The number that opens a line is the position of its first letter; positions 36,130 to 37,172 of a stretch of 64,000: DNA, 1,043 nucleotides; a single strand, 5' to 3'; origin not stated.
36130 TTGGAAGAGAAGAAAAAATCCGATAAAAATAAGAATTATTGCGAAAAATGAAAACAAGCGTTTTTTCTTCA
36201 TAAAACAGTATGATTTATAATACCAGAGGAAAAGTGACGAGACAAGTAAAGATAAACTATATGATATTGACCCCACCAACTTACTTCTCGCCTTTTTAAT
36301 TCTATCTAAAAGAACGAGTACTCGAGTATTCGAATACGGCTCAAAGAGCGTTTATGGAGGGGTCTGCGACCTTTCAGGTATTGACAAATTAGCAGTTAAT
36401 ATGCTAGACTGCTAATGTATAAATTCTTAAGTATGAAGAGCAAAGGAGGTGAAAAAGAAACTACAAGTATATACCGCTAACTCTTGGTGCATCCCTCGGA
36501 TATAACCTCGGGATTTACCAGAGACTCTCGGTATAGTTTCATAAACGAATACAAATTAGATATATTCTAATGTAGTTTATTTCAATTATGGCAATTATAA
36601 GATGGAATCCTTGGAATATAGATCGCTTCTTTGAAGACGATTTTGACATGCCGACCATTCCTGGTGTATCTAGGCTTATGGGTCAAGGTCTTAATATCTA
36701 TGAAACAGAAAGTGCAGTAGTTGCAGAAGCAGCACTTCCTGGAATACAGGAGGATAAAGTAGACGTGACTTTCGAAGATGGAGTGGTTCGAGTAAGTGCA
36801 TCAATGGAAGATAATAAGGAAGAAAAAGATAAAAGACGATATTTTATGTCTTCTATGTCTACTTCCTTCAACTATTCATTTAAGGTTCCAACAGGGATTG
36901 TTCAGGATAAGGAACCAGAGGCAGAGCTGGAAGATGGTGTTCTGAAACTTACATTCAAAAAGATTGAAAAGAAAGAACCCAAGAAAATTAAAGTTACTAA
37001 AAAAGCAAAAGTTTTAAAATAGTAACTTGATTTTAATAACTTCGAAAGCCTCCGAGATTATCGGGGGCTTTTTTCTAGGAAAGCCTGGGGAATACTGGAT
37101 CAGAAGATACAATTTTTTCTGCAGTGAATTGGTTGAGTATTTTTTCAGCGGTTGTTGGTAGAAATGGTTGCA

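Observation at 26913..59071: Complete HrcA regulon in one window, driven by a variant CIRCE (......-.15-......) with non-canonical inner arms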

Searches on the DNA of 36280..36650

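Call 49: search_rna_families(source=window, start=36280, end=36650, threshold=evalue, max_evalue=5)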
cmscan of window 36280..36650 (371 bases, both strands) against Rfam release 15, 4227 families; matches with E-value up to 5: 0.
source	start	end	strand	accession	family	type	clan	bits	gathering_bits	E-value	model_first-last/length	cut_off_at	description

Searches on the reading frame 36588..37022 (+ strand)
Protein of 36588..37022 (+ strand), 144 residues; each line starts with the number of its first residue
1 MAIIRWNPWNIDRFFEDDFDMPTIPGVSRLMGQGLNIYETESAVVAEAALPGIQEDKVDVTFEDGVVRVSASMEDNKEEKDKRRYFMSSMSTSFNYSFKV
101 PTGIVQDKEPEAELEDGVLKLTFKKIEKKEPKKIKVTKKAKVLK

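Call 8: search_protein_families(library=pfam, proteins=[window:36588-37022:+], max_evalue=0.01)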
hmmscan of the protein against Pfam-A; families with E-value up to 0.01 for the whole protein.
window:36588-37022:+ (144 aa): 1 family
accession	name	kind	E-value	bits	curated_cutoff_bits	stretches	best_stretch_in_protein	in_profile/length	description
PF00011.27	HSP20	-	3.6e-14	53.1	20.8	1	37-136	2-101/102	Hsp20/alpha crystallin family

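Call 60: search_protein_families(library=ncbifam, proteins=[window:36588-37019:+], max_evalue=0.001)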
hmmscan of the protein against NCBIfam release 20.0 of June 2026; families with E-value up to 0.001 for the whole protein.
window:36588-37019:+ (144 aa): 3 families
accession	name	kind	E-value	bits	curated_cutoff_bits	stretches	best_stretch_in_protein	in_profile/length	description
NF042420.1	Hsp18_Clos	equivalog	8.3e-15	55.1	195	1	11-136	24-144/147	heat shock protein Hsp18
NF041799.1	Hsp14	equivalog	3.3e-11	43.2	100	1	33-136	19-117/118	archaeal heat shock protein Hsp14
NF041800.1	Hsp20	equivalog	1.1e-08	34.9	140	1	37-136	78-161/162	archaeal heat shock protein Hsp20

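Call 61: find_homologous_proteins(query=window:36588-37019:+)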
Query window:36588-37019:+ (144 aa): 364 proteins with E <= 0.001 among 395 candidates; the best 120 are listed.
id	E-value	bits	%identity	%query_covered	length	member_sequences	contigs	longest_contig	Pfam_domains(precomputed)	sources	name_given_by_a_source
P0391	1.3e-86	305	99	100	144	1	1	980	PF00011.28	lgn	-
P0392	3.9e-84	297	95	85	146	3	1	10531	PF00011.28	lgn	-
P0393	1.6e-76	273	85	97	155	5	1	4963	PF00011.28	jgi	-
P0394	8.8e-76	270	84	100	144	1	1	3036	PF00011.28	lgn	-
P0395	3.1e-75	268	82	85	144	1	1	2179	PF00011.28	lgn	-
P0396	1.6e-74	266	80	85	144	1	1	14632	PF00011.28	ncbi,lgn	-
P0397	1.8e-74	266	82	85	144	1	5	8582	PF00011.28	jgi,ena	-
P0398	2.9e-74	265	79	85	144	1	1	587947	PF00011.28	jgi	-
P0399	3.2e-74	265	81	85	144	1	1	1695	PF00011.28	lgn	-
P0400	1.2e-73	263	82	100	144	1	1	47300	PF00011.28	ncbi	ncbi:MAG: Hsp20/alpha crystallin family protein [Candidatus Levyibacteriota bacterium]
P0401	1.2e-73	263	81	85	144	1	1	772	PF00011.28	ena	-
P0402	1.6e-73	263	80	85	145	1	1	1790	PF00011.28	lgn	-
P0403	1.7e-73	263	81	100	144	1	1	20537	PF00011.28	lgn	-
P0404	2.2e-73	262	80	100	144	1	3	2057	PF00011.28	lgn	-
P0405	3.2e-73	262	78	85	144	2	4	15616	PF00011.28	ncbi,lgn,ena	-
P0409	1.0e-72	260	80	85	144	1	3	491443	PF00011.28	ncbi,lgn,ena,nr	ncbi:MAG TPA: Hsp20/alpha crystallin family protein [Candidatus Levybacteria bacterium]|nr:Hsp20/alp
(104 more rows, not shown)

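Call 62: find_encoding_contigs(protein=P0392, flank=10000, max_places=1)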
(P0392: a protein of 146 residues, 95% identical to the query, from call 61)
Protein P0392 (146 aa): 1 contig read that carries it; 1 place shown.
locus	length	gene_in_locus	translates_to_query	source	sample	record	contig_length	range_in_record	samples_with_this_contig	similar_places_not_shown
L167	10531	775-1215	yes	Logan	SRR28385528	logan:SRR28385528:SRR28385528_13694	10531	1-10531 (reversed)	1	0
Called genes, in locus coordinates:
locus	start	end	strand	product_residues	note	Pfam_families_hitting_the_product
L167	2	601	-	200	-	?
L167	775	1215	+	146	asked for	PF00011:HSP20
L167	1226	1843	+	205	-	PF18306:LDcluster4, PF03641:Lysine_decarbox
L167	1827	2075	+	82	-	PF00293:NUDIX (weak)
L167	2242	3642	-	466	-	PF00133:tRNA-synt_1, PF09334:tRNA-synt_1g, PF00133:tRNA-synt_1, PF01406:tRNA-synt_1e (weak)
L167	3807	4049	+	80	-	-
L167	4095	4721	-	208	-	PF00156:Pribosyltran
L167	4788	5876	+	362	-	PF01180:DHO_dh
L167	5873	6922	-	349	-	PF01979:Amidohydro_1, PF12890:DHOase (weak)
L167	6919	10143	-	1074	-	PF25596:CPSase_L_D1, PF02222:ATP-grasp, PF02786:CPSase_L_D2, PF02787:CPSase_L_D3, PF25596:CPSase_L_D1, PF02222:ATP-grasp, PF02786:CPSase_L_D2, PF07478:Dala_Dala_lig_C, +3 more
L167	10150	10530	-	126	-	?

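Call 63: find_encoding_contigs(protein=P0398, flank=10000, max_places=1)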
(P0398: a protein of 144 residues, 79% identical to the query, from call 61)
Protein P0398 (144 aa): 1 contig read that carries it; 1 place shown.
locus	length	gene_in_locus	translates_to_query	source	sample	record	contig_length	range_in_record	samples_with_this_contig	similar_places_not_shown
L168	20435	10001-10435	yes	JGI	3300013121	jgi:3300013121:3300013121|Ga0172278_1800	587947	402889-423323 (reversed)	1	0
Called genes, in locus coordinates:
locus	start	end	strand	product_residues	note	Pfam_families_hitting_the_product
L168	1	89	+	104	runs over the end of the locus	PF00166:Cpn10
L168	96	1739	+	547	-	PF00118:Cpn60_TCP1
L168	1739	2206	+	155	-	-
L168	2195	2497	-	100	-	PF03091:CutA1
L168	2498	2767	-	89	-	PF04193:PQ-loop, PF03083:MtN3_slv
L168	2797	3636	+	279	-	PF01026:TatD_DNase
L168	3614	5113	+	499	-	-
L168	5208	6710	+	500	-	-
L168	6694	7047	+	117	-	-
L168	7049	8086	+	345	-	PF00953:Glycos_transf_4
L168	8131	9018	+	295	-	PF01040:UbiA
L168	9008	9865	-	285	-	PF08308:PEGA, PF08239:SH3_3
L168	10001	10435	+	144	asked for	PF00011:HSP20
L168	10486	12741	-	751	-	PF07691:PA14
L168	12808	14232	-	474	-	PF00133:tRNA-synt_1, PF09334:tRNA-synt_1g, PF00133:tRNA-synt_1, PF01406:tRNA-synt_1e (weak)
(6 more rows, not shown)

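Call 64: find_encoding_contigs(protein=P0400, flank=10000, max_places=1)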
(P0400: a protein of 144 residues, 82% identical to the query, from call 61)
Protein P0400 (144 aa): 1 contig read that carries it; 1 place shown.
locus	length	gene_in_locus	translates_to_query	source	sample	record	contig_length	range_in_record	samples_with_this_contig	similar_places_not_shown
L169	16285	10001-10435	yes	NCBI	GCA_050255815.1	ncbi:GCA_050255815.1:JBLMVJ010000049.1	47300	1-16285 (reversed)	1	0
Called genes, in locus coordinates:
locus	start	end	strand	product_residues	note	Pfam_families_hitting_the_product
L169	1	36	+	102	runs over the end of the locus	PF00166:Cpn10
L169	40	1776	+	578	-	PF00118:Cpn60_TCP1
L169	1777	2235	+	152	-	-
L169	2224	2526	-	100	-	PF03091:CutA1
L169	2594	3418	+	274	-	PF01026:TatD_DNase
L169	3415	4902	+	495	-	PF13632:Glyco_trans_2_3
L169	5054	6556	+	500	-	-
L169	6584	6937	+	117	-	-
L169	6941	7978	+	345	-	PF00953:Glycos_transf_4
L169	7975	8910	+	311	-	PF01040:UbiA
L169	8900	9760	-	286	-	PF08308:PEGA, PF08239:SH3_3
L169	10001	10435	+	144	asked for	PF00011:HSP20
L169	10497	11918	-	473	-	PF00133:tRNA-synt_1, PF09334:tRNA-synt_1g, PF00133:tRNA-synt_1, PF01406:tRNA-synt_1e (weak)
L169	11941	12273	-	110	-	-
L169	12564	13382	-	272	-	PF00215:OMPdecase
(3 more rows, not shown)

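Call 65: find_encoding_contigs(protein=P0409, flank=10000, max_places=1)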
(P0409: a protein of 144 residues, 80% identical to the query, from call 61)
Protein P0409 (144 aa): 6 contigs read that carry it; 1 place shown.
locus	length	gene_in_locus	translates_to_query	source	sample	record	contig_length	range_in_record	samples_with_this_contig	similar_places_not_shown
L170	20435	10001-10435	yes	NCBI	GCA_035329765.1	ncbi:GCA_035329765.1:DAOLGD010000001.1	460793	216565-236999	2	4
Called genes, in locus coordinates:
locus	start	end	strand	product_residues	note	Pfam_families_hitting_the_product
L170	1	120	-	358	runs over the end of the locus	PF18911:PKD_4 (faint)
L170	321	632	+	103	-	PF00166:Cpn10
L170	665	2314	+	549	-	PF00118:Cpn60_TCP1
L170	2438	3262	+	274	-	PF01026:TatD_DNase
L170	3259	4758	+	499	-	PF13632:Glyco_trans_2_3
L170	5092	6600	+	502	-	-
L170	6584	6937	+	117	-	-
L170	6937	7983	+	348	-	PF00953:Glycos_transf_4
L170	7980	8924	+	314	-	PF01040:UbiA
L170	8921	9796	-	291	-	PF08308:PEGA, PF08239:SH3_3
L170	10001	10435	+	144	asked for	PF00011:HSP20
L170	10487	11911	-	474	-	PF00133:tRNA-synt_1, PF01406:tRNA-synt_1e (faint), PF09334:tRNA-synt_1g, PF00133:tRNA-synt_1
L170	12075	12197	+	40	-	-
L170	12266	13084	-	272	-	PF00215:OMPdecase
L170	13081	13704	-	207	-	PF00156:Pribosyltran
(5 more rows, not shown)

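Call 89: find_encoding_contigs(protein=P0391, flank=1000, max_places=2)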
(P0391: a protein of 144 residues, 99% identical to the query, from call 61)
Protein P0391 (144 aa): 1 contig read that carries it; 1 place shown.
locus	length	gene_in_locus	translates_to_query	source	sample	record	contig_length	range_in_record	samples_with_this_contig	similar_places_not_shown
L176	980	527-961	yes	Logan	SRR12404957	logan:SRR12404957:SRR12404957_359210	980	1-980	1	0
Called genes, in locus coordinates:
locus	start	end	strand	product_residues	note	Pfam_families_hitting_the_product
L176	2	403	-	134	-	?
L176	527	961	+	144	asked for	PF00011:HSP20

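Call 90: find_encoding_contigs(protein=P0394, flank=1500, max_places=1)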
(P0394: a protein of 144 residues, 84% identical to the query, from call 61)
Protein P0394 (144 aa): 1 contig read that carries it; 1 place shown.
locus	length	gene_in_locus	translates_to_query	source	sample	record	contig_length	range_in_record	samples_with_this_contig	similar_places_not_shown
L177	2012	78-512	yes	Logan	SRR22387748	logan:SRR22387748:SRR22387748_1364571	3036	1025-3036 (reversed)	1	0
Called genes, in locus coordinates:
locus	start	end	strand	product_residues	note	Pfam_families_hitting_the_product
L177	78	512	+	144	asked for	PF00011:HSP20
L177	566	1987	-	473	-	PF00133:tRNA-synt_1, PF09334:tRNA-synt_1g, PF00133:tRNA-synt_1, PF01406:tRNA-synt_1e (weak)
